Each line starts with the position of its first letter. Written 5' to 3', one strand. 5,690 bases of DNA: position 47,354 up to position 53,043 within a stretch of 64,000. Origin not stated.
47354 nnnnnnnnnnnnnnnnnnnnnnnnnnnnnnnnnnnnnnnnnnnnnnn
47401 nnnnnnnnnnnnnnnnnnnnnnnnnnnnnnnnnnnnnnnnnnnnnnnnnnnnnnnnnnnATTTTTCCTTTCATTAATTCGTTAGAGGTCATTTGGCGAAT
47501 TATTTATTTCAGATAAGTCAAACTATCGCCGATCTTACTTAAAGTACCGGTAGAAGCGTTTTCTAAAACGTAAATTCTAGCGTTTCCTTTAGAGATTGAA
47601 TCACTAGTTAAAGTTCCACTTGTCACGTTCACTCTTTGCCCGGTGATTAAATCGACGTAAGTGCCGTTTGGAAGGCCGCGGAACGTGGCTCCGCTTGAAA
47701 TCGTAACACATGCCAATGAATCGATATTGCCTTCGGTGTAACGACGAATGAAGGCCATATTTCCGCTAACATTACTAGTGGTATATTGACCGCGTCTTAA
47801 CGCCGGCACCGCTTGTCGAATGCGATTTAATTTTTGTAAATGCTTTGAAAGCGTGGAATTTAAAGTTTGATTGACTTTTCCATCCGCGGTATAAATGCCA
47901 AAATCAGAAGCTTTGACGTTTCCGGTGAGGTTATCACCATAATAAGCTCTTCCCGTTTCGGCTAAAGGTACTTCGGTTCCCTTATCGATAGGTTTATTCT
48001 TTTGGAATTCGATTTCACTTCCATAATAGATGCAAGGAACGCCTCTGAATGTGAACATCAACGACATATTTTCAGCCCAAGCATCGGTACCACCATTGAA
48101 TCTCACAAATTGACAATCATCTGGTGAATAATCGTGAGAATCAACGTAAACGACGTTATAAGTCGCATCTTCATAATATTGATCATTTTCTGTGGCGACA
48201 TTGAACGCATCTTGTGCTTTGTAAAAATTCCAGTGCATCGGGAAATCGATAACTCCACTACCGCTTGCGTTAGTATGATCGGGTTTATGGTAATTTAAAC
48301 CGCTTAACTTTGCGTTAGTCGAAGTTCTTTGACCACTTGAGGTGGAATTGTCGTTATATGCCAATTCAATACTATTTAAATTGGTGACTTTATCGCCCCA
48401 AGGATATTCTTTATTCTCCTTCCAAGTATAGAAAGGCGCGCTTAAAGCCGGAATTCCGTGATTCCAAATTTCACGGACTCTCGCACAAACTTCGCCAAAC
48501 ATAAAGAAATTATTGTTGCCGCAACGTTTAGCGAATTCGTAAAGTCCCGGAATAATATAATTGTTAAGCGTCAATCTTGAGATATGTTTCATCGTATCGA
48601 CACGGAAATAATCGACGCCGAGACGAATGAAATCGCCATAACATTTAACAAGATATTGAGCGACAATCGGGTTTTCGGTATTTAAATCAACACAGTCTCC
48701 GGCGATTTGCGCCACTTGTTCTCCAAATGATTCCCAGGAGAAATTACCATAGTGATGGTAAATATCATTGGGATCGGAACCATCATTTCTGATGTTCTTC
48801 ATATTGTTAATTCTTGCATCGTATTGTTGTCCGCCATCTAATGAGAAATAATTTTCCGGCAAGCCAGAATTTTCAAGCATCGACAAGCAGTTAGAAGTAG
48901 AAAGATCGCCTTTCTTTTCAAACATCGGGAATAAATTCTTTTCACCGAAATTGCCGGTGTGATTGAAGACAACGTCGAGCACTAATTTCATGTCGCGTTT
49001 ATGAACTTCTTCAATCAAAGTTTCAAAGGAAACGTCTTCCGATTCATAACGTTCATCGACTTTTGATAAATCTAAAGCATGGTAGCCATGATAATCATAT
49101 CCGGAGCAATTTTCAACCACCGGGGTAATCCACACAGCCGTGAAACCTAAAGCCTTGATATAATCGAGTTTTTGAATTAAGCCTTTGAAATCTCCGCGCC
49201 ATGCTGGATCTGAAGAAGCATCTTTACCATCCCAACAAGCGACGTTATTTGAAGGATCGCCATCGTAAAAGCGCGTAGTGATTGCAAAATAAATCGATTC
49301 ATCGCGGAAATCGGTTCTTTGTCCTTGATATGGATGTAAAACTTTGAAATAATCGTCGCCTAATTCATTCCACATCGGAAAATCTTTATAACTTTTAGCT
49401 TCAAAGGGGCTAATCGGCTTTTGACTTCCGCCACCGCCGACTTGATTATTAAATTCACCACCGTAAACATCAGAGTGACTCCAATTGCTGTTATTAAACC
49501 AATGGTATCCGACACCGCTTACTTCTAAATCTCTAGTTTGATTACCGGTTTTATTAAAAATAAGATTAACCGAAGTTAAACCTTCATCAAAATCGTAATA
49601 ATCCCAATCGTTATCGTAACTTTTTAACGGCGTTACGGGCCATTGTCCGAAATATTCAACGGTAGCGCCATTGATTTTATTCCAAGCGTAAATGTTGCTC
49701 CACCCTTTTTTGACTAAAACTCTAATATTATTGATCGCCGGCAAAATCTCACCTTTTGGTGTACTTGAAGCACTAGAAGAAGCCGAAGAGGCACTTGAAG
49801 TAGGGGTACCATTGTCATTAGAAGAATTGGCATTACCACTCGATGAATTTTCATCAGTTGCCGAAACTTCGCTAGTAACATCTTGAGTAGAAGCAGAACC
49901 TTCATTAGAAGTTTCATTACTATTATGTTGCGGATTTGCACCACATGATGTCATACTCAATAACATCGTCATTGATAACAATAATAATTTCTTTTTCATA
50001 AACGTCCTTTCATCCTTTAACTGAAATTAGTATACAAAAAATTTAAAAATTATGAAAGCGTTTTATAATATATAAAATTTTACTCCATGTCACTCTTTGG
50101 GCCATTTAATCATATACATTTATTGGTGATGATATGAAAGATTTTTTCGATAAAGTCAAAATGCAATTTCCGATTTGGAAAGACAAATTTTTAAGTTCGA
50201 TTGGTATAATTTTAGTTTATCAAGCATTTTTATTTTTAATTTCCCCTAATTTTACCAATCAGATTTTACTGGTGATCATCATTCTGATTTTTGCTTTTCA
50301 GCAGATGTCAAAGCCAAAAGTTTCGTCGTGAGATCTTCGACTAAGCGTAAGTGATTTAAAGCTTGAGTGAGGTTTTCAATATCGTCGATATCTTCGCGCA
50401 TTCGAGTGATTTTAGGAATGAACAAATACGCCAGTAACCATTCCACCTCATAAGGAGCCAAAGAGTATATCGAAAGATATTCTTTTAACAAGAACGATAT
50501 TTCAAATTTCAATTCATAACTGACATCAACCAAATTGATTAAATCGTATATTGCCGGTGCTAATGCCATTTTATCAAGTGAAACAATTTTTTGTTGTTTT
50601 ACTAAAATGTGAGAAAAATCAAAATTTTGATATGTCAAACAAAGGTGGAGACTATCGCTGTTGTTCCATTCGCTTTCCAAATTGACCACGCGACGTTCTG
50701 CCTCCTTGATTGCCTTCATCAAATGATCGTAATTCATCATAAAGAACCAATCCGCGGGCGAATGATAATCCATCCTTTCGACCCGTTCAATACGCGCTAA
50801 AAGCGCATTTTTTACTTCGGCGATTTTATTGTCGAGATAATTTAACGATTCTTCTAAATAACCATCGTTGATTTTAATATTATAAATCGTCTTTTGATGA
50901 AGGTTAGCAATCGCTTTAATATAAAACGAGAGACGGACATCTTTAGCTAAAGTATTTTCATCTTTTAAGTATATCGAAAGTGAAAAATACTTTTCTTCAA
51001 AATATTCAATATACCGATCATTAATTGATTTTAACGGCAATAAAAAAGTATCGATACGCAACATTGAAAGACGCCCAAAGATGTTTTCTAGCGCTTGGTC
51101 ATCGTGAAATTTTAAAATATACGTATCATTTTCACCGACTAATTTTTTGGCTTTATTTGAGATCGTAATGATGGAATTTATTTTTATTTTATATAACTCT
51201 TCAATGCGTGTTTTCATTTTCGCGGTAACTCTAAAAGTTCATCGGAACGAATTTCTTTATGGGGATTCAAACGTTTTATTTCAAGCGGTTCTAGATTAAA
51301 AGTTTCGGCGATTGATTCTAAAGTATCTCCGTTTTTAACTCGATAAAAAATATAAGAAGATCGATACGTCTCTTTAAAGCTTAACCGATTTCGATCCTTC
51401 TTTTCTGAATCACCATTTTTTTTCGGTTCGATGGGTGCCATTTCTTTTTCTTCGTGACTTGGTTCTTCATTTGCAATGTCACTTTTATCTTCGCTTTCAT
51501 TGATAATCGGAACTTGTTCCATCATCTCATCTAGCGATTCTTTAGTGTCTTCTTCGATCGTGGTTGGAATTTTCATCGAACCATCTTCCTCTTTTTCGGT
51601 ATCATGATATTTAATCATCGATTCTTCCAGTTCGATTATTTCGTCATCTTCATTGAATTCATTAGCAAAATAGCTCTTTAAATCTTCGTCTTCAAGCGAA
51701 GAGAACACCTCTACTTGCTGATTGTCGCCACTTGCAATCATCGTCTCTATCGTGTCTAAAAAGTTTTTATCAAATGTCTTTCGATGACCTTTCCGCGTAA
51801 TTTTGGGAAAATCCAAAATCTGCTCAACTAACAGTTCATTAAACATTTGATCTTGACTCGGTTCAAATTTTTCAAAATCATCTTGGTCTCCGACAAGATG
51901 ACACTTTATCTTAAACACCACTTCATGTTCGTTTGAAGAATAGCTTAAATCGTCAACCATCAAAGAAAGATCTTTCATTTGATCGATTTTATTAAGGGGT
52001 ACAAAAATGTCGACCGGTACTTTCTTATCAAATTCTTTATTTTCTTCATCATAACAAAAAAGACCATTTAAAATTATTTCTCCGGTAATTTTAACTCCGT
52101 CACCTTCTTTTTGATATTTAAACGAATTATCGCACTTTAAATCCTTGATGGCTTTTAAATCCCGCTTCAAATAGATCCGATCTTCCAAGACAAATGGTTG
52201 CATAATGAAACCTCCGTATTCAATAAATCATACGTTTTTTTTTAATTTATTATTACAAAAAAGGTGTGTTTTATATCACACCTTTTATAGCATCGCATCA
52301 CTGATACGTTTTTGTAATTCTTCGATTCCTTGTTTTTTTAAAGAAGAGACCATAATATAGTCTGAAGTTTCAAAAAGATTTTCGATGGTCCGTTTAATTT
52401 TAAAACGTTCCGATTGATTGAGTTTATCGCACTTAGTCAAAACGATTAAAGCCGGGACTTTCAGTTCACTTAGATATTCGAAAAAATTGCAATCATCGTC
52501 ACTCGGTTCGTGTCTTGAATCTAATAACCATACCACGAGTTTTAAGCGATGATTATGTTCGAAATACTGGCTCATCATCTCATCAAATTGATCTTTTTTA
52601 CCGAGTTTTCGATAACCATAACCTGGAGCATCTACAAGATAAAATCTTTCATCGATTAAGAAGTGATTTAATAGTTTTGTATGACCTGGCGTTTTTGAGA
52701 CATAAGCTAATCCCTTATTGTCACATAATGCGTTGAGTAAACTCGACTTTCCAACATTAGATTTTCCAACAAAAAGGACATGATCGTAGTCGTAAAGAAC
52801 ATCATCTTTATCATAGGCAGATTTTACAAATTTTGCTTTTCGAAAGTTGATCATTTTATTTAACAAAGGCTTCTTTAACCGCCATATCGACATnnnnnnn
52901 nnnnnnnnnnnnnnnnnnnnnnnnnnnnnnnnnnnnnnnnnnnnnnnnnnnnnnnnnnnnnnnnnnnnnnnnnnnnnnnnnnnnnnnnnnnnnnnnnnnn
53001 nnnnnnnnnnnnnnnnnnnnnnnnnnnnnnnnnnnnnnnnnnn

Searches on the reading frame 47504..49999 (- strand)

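Call 78: search_protein_families(library=pfam, proteins=[window:47504-49999:-], max_evalue=0.0001)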
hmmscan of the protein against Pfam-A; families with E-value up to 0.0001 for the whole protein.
window:47504-49999:- (831 aa): 2 families
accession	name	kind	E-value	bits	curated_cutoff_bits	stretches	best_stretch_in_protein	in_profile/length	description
PF00128.31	Alpha-amylase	-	2e-44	153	22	1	240-675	3-361/446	Alpha amylase, catalytic domain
PF16738.10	CBM26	-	3.2e-09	37.3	28.1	1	99-159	8-69/70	Starch-binding module 26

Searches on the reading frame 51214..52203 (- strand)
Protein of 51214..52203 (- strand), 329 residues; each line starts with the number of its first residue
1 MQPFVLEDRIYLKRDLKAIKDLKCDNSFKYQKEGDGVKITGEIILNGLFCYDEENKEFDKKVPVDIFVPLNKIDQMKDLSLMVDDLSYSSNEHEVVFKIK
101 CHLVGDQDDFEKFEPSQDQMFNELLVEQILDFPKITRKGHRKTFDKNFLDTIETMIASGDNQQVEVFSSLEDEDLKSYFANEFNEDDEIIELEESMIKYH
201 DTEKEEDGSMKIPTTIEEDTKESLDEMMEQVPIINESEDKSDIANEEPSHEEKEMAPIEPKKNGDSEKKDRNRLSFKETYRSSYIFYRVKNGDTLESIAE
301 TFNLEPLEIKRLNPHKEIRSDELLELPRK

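Call 78: search_protein_families(library=pfam, proteins=[window:51214-52203:-], max_evalue=0.0001)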
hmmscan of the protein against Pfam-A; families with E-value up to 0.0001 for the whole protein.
window:51214-52203:- (329 aa): 2 families
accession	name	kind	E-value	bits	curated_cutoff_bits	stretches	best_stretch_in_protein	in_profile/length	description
PF20918.2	SPOCS_spoVID-N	-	1.2e-08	35.2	27.1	1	53-94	78-119/132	SPOCS_spoVID-N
PF01476.26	LysM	-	1.2e-06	28.7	20.9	1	287-322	1-33/43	LysM domain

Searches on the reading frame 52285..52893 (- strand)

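Call 78: search_protein_families(library=pfam, proteins=[window:52285-52893:-], max_evalue=0.0001)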
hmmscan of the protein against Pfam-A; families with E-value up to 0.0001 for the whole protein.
window:52285-52893:- (202 aa): 7 families
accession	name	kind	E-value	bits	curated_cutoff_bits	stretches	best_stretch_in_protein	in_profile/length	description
PF01926.29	MMR_HSR1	-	7e-22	78.1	21.9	1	39-154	2-113/113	50S ribosome-binding GTPase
PF02421.24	FeoB_N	-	1.5e-11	44.5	27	1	38-197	2-156/156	Ferrous iron transport protein B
PF03193.22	RsgA_GTPase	-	1.1e-10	42.1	30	0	37-91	107-167/174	RsgA GTPase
PF00350.29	Dynamin_N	-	3.9e-06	27.4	27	0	39-60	1-22/168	Dynamin family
PF00009.33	GTP_EFTU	-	7.5e-06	26.1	26.5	0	117-198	93-183/188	Elongation factor Tu GTP binding domain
PF10662.15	PduV-EutP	-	1.9e-05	24.9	21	0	38-198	3-142/143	Ethanolamine utilisation - propanediol utilisation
PF09439.16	SRPRB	-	3.3e-05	23.8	25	1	38-131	5-87/178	Signal recognition particle receptor beta subunit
